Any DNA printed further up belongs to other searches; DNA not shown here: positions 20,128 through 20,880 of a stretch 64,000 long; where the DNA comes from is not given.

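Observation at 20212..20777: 151-aa ORF between ridA and mgtA fusing a transposase-OrfA-like HTH to transmembrane helices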

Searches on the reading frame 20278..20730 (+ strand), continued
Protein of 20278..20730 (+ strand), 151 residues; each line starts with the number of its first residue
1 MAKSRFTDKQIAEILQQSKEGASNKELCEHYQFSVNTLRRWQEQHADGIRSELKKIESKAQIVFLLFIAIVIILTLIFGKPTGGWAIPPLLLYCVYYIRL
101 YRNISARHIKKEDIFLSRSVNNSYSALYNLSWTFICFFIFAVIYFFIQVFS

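Call 49: search_protein_families(proteins=[P0031, P0033, P0034, P0037, P0038, P0018, P0032], library=ncbifam, max_evalue=0.001)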
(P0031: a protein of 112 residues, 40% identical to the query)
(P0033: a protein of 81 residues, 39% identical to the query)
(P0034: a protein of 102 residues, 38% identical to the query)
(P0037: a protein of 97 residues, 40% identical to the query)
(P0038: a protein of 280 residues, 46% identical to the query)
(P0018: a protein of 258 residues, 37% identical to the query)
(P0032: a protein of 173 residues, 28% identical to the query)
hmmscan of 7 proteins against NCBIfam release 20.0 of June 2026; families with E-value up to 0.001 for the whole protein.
P0031 (112 aa): 4 families
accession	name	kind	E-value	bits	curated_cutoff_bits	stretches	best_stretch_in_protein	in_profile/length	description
NF033516.0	transpos_IS3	equivalog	7.8e-08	32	160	1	9-59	1-53/369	IS3 family transposase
NF047595.1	IS66_ISRel24_TnpA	equivalog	5.9e-07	30.1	74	1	2-51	1-47/113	IS66-like element accessory protein TnpA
NF033577.2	transpos_IS481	equivalog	0.00056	19.5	224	1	14-53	6-47/284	IS481 family transposase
NF006928.0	PRK09413.1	subfamily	0.00058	20.4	229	1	2-53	10-61/121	IS2 repressor TnpA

P0033 (81 aa): 5 families
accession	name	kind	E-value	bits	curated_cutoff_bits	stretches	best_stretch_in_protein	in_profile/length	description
NF033516.0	transpos_IS3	equivalog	4e-16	59.2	160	2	9-55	2-50/369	IS3 family transposase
NF033577.2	transpos_IS481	equivalog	1.4e-11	44.4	224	2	15-53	8-49/284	IS481 family transposase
NF047595.1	IS66_ISRel24_TnpA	equivalog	1.9e-07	31.7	74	1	2-54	2-49/113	IS66-like element accessory protein TnpA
NF047593.1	IS66_ISAeme5_TnpA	equivalog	8.4e-05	23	28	1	17-47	14-44/79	IS66 family insertion sequence element accessory protein TnpA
NF033545.0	transpos_IS630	equivalog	0.0004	19.9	100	1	14-56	6-48/299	IS630 family transposase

P0034 (102 aa): 2 families
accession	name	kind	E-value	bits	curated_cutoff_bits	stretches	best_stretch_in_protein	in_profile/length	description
NF033516.0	transpos_IS3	equivalog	4.3e-06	26.2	160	1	10-62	2-60/369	IS3 family transposase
NF033577.2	transpos_IS481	equivalog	6.2e-05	22.6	224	1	12-47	4-41/284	IS481 family transposase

P0037 (97 aa): 4 families
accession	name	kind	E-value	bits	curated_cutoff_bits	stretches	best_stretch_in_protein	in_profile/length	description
NF033516.0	transpos_IS3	equivalog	6.1e-08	32.3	160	1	10-63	2-61/369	IS3 family transposase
NF033577.2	transpos_IS481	equivalog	4.8e-06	26.3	224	1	11-47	3-41/284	IS481 family transposase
NF047595.1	IS66_ISRel24_TnpA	equivalog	0.00025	21.6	74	1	3-52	2-55/113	IS66-like element accessory protein TnpA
NF033545.0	transpos_IS630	equivalog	0.00046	19.7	100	1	12-68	3-55/299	IS630 family transposase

P0038 (280 aa): 0 families

P0018 (258 aa): 11 families
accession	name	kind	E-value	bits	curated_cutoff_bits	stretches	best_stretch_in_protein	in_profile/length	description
NF033516.0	transpos_IS3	equivalog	6.6e-32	111.1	160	3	9-54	1-47/369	IS3 family transposase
NF033577.2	transpos_IS481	equivalog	2.3e-29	102.8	224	3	12-59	3-50/284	IS481 family transposase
NF047595.1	IS66_ISRel24_TnpA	equivalog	2.2e-27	95.9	74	1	5-52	4-48/113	IS66-like element accessory protein TnpA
NF047593.1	IS66_ISAeme5_TnpA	equivalog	3.4e-21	75.5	28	3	117-151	10-44/79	IS66 family insertion sequence element accessory protein TnpA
NF040595.1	HTH_Cbp1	equivalog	1.8e-16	60.3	140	2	71-189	13-124/135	CRISPR DNA repeat-binding protein Cbp1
NF033545.0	transpos_IS630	equivalog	1e-15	58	100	0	116-159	4-47/299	IS630 family transposase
NF049902.1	FTL_1293_fam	exception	2.1e-14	53.9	170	0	13-45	13-45/150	FTL_1293 family small RNA FtrC-regulated protein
NF006928.0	PRK09413.1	subfamily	4.6e-14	53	229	0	11-47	18-54/121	IS2 repressor TnpA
NF038385.1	IS66_access_TnpA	equivalog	2.6e-08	33.7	150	0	5-59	88-140/190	IS66-like element accessory protein TnpA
NF053610.1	Sso10a_fam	subfamily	3.8e-08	33.3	60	0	165-193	7-35/64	Sso10a family chromatin protein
NF003361.0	PRK04435.1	equivalog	3.8e-06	26.8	131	0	13-54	28-67/148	ACT domain-containing protein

P0032 (173 aa): 6 families
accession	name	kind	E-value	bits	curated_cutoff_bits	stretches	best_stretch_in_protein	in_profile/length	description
NF033516.0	transpos_IS3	equivalog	1.1e-12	47.9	160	2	30-82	3-55/369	IS3 family transposase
NF047595.1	IS66_ISRel24_TnpA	equivalog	5.1e-11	43.2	74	2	78-145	2-71/113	IS66-like element accessory protein TnpA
NF047593.1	IS66_ISAeme5_TnpA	equivalog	1.8e-07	31.5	28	0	39-73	15-48/79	IS66 family insertion sequence element accessory protein TnpA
NF033577.2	transpos_IS481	equivalog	2.4e-07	30.6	224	1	39-80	11-52/284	IS481 family transposase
NF006928.0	PRK09413.1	subfamily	1e-06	29.3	229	0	75-173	8-99/121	IS2 repressor TnpA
NF038385.1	IS66_access_TnpA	equivalog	0.00079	19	150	0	71-138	78-149/190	IS66-like element accessory protein TnpA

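Call 53: fold_search(model_id=the predicted structure, library=afdb50)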
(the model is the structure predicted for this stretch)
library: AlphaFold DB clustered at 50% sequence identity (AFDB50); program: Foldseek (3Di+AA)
matches with E <= 10: 195; with E <= 0.001: 6
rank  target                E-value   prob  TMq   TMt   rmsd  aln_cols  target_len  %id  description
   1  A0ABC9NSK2            7.3e-16  1.00  0.90  0.90   2.9       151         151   90  Transposase [Escherichia albertii (strain TW07627)]
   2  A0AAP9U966            3.5e-09  1.00  0.85  0.82   3.2       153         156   43  Transposase [Klebsiella aerogenes]
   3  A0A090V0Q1            3.9e-09  1.00  0.90  0.90   2.7       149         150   50  Putative transposase [Pseudescherichia vulneris NBRC 102420]
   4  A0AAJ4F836            4.7e-08  1.00  0.88  0.83   2.8       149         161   42  Transposase
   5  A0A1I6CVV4            9.2e-08  1.00  0.76  0.72   4.4       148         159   42  Transposase
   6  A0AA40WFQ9            1.9e-04  1.00  0.57  0.83   2.7       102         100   50  Transposase (Fragment) [Leptospira interrogans serovar Pomona]
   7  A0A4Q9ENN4            1.3e-02  1.00  0.56  0.70   3.3       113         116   26  Uncharacterized protein [Hafnia paralvei]
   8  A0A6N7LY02            2.5e-01  0.75  0.26  0.24  15.3       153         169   13  Helix-turn-helix domain-containing protein
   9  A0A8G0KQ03            4.4e-01  0.95  0.29  0.39  11.1       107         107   20  Helix-turn-helix domain-containing protein [Flavobacterium columnare]
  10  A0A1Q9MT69            4.9e-01  0.97  0.39  0.20   6.5       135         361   12  Uncharacterized protein
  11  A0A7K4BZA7            5.2e-01  0.75  0.29  0.17  15.6       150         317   15  Uncharacterized protein [Candidatus Iainarchaeum sp.]
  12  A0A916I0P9            5.5e-01  0.72  0.31  0.22  14.2       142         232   17  HTH luxR-type domain-containing protein
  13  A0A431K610            5.5e-01  0.41  0.24  0.08  23.6       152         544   11  Transposon Tn7 transposition protein TnsD C-terminal domain-containing protein
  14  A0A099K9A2            5.8e-01  0.82  0.27  0.11  17.6       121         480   14  TniQ family protein [Colwellia psychrerythraea]
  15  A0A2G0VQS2            8.1e-01  0.72  0.26  0.07  16.7       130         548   15  Transposon Tn7 transposition protein TnsD C-terminal domain-containing protein
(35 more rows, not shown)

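Call 54: list_cluster_members(proteins=[P0016, P0015, P0026, P0004, P0021, P0022])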
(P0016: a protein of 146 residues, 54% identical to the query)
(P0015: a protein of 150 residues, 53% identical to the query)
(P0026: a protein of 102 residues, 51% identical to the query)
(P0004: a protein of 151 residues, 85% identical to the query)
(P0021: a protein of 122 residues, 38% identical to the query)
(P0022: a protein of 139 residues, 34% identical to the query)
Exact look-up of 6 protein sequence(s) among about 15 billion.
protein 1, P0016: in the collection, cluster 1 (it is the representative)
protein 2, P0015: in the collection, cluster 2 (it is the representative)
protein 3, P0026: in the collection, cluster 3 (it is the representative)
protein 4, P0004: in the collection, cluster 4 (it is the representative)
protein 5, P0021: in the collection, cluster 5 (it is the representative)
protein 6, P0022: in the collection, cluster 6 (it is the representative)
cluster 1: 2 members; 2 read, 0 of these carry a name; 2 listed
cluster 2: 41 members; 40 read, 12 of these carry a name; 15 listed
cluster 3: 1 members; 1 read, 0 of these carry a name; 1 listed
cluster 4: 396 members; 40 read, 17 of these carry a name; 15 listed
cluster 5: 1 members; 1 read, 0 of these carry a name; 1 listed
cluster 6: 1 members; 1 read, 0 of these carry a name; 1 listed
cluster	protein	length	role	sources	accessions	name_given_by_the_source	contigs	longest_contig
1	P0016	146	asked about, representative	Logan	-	-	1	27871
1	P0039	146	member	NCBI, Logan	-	-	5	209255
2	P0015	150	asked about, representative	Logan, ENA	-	-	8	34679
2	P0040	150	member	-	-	TPA: transposase [Citrobacter freundii] | Transposase n=1 Tax=Citrobacter freundii TaxID=546 RepID=A0A241QH10_CITFR | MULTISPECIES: transposase [Citrobacter]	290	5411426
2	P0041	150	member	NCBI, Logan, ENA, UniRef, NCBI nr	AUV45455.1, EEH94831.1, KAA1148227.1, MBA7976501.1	transposase [Citrobacter portucalensis] | transposase n=1 Tax=Citrobacter TaxID=544 RepID=UPI00019B14E5 | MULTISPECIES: transposase [Citrobacter]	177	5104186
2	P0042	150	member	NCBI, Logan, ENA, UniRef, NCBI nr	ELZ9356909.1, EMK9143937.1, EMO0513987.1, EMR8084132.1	TPA: transposase [Citrobacter freundii] | Transposase n=1 Tax=bioreactor metagenome TaxID=1076179 RepID=A0A645F7A0_9ZZZZ | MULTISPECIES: transposase [Citrobacter]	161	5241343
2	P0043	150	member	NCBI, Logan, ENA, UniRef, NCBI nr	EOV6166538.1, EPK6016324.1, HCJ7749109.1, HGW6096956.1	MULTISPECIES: transposase [Citrobacter] | transposase n=1 Tax=Citrobacter TaxID=544 RepID=UPI00111E9E28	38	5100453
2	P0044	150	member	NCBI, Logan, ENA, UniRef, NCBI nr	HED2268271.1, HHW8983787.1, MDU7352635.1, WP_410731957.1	MAG: transposase [Citrobacter freundii] | transposase n=1 Tax=Citrobacter freundii TaxID=546 RepID=UPI0029142784 | transposase [Citrobacter freundii]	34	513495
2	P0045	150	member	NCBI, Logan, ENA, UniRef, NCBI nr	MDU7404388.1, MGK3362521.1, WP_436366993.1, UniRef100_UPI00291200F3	MAG: transposase [Citrobacter portucalensis] | transposase n=1 Tax=Citrobacter portucalensis TaxID=1639133 RepID=UPI00291200F3 | transposase [Citrobacter portucalensis]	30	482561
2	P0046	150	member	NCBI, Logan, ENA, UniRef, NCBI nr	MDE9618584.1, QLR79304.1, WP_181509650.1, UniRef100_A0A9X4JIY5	transposase [Citrobacter freundii] | Transposase n=1 Tax=Citrobacter portucalensis TaxID=1639133 RepID=A0A9X4JIY5_9ENTR | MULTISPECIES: transposase [Citrobacter freundii complex]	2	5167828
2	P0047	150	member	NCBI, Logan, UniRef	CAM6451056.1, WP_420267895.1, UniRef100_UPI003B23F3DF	transposase [Citrobacter portucalensis] | transposase n=1 Tax=Citrobacter portucalensis TaxID=1639133 RepID=UPI003B23F3DF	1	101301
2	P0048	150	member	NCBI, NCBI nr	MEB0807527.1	transposase [Citrobacter freundii]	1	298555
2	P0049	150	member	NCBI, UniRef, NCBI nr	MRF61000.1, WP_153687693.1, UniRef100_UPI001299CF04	transposase [Citrobacter portucalensis] | transposase n=1 Tax=Citrobacter portucalensis TaxID=1639133 RepID=UPI001299CF04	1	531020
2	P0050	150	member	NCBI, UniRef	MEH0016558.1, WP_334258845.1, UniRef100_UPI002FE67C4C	transposase [Citrobacter portucalensis] | transposase n=1 Tax=Citrobacter portucalensis TaxID=1639133 RepID=UPI002FE67C4C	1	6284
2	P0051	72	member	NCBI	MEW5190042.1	transposase, partial [Citrobacter freundii]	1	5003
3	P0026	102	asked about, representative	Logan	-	-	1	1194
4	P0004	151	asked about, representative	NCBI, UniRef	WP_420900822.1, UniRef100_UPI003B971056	transposase [Escherichia coli] | transposase n=1 Tax=Escherichia coli TaxID=562 RepID=UPI003B971056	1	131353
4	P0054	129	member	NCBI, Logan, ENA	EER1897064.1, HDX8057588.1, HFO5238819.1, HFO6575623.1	TPA: transposase, partial [Escherichia coli]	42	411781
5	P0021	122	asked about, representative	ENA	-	-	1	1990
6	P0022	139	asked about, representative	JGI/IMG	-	-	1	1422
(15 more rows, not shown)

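Call 55: find_encoding_contigs(protein=P0016, flank=4000, max_places=3)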
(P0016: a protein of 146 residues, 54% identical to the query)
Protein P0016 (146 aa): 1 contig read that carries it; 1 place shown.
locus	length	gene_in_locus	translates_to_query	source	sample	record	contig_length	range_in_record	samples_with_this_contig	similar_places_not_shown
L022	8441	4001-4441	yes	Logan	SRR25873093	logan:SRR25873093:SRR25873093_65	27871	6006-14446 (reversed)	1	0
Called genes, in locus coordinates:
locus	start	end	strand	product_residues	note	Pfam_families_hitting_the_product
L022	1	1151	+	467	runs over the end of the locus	PF03606:DcuC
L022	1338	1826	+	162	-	PF01316:Arg_repressor, PF02863:Arg_repressor_C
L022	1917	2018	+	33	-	PF08052:PyrBI_leader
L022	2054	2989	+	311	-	PF02729:OTCace_N, PF00185:OTCace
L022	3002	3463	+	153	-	PF01948:PyrI, PF02748:PyrI_C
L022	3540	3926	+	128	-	PF01042:Ribonuc_L-PSP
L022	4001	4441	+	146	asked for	PF01527:HTH_Tnp_1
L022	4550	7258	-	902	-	PF00690:Cation_ATPase_N, PF00122:E1-E2_ATPase, PF00702:Hydrolase, PF13246:Cation_ATPase, PF00689:Cation_ATPase_C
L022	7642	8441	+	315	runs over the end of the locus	PF00356:LacI, PF00532:Peripla_BP_1, PF13377:Peripla_BP_3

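Call 62: find_homologous_proteins(query=A4, max_evalue=0.001)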
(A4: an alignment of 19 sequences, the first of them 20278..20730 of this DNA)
Query A4 (19 sequences) (151 aa, profile of the alignment): 92 proteins with E <= 0.001 among 2376 candidates.
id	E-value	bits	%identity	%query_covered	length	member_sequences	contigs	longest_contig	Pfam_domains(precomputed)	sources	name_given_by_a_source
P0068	8.5e-73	261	55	99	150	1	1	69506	PF01527.27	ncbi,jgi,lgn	ncbi:MAG TPA: transposase [Klebsiella sp.]|jgi:hypothetical protein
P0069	2.1e-72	260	56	99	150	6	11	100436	PF01527.27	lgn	-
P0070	4.8e-72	259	54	99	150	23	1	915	PF01527.27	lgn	-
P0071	8.0e-72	258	55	95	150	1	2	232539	PF01527.27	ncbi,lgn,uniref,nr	ncbi:transposase [Superficieibacter electus]|uniref:Transposase n=1 Tax=Superficieibacter electus Ta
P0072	2.1e-71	257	52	99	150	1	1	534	PF01527.27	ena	-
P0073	2.1e-71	257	52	99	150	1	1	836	PF01527.27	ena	-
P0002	7.3e-71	255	89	99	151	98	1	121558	PF01527.27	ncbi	ncbi:transposase [Escherichia albertii]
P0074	1.4e-70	254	54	99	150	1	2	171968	PF01527.27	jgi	jgi:hypothetical protein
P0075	1.5e-70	254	53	99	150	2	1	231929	PF01527.27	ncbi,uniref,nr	ncbi:transposase [Citrobacter sp. FP75]|uniref:transposase n=1 Tax=Citrobacter sp. FP75 TaxID=185294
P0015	1.5e-70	254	53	99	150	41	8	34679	PF01527.27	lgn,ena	-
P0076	1.6e-70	254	56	98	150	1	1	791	PF01527.27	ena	-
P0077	3.8e-70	253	55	99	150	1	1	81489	PF01527.27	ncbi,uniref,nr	ncbi:transposase [Citrobacter sp. NCU1]|uniref:transposase n=1 Tax=Citrobacter sp. NCU1 TaxID=202668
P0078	4.0e-70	253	54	99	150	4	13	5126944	PF01527.27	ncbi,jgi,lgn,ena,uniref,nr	ncbi:transposase [Citrobacter freundii]|jgi:hypothetical protein|uniref:Transposase n=1 Tax=Citrobac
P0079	8.0e-70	252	54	99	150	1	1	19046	PF01527.27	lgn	-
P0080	2.2e-69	250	54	99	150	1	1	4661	PF01527.27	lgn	-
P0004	2.4e-68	247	85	100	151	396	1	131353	PF01527.27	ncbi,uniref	ncbi:transposase [Escherichia coli]|uniref:transposase n=1 Tax=Escherichia coli TaxID=562 RepID=UPI0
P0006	1.2e-65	238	88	91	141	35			PF01527.27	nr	nr:transposase [Escherichia marmotae]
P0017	2.4e-63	231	44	95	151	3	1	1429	PF01527.27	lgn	-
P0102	2.3e-62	227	54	89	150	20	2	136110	PF01527.27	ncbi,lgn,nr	ncbi:transposase [Salmonella enterica subsp. salamae]|nr:transposase [Salmonella enterica subsp. sal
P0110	2.1e-59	218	43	95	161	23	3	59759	PF01527.27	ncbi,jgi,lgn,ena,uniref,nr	ncbi:transposase [Leclercia sp.]|uniref:transposase n=1 Tax=Leclercia sp. TaxID=1898428 RepID=UPI002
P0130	8.7e-54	200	44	95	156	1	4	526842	PF01527.27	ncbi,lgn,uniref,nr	ncbi:transposase [Klebsiella aerogenes]|uniref:Transposase n=1 Tax=Klebsiella aerogenes TaxID=548 Re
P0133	5.6e-51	191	48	87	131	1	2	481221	PF01527.27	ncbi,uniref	ncbi:transposase [Serratia sp. 2723]|uniref:transposase n=1 Tax=unclassified Serratia (in: enterobac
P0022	5.9e-48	181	34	69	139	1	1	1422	-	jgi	-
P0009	2.4e-46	175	78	84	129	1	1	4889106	-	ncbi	-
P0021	5.7e-42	161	39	72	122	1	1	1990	-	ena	-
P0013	8.2e-24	102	87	36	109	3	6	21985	PF13384.13,PF01527.27,PF13518.13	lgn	-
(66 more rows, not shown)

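Call 63: find_encoding_contigs(protein=P0130, flank=4000, max_places=2)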
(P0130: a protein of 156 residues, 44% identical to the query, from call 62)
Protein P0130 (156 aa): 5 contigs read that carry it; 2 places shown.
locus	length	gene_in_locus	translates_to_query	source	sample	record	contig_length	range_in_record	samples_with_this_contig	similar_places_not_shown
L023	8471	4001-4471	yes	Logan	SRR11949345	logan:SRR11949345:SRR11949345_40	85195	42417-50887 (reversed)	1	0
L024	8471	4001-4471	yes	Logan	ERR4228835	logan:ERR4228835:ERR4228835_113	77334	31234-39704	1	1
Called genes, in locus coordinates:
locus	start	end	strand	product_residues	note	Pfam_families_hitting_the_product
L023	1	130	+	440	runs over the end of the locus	PF13218:DUF4026_N, PF22789:DUF4026_C, PF10077:DUF2314 (weak)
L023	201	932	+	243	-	-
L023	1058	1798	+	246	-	-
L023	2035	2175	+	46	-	-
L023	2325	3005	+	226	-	-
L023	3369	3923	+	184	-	-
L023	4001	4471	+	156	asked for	PF01527:HTH_Tnp_1 (weak)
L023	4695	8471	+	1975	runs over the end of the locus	PF13205:Big_5 (faint), PF11974:bMG3, PF01835:MG2, PF17972:bMG5, PF17962:bMG6 (weak), PF07703:A2M_BRD, PF00207:A2M, PF17973:bMG10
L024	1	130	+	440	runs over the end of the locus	PF13218:DUF4026_N, PF22789:DUF4026_C, PF10077:DUF2314 (weak)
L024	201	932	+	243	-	-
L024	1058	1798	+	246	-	-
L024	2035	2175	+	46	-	-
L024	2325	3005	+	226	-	-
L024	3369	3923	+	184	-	-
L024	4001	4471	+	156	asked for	PF01527:HTH_Tnp_1 (weak)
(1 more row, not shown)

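Call 64: find_encoding_contigs(protein=P0110, flank=4000, max_places=2)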
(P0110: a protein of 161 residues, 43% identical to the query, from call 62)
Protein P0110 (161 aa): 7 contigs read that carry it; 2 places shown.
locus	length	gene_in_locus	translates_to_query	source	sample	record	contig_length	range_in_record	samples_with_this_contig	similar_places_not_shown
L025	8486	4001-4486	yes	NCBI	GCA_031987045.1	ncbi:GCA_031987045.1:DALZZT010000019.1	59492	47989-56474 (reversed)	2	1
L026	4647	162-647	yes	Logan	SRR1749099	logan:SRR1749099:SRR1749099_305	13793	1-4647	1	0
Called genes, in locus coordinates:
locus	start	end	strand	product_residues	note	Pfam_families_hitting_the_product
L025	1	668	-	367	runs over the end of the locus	PF13531:SBP_bac_11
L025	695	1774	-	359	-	PF00005:ABC_tran, PF13304:AAA_21 (faint)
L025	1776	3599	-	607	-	PF00528:BPD_transp_1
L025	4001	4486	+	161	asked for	PF01527:HTH_Tnp_1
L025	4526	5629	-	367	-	PF00724:Oxidored_FMN, PF01207:Dus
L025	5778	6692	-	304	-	PF00126:HTH_1, PF03466:LysR_substrate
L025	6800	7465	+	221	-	PF01323:DSBA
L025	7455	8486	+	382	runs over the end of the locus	PF01494:FAD_binding_3, PF22607:FAD_binding-like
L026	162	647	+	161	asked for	PF01527:HTH_Tnp_1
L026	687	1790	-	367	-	PF00724:Oxidored_FMN, PF01207:Dus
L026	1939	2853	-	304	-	PF00126:HTH_1, PF03466:LysR_substrate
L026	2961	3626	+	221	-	PF01323:DSBA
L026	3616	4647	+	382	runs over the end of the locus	PF01494:FAD_binding_3, PF22607:FAD_binding-like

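Call 65: find_encoding_contigs(protein=P0133, flank=4000, max_places=2)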
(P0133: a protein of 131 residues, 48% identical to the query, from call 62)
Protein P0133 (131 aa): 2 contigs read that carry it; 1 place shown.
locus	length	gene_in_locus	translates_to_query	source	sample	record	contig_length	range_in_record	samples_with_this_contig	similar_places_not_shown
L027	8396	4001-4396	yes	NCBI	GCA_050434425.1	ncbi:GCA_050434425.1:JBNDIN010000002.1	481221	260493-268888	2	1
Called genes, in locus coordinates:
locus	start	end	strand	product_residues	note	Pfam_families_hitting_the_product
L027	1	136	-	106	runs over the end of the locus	PF23793:LysC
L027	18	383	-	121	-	PF10828:DUF2570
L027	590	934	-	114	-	PF16083:Phage_holin_3_3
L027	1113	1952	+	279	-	PF00126:HTH_1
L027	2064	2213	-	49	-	-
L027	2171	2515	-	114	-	-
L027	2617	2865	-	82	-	-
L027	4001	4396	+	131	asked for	PF01527:HTH_Tnp_1 (weak)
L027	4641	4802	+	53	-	-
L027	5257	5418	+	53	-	-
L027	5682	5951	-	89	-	-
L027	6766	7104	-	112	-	-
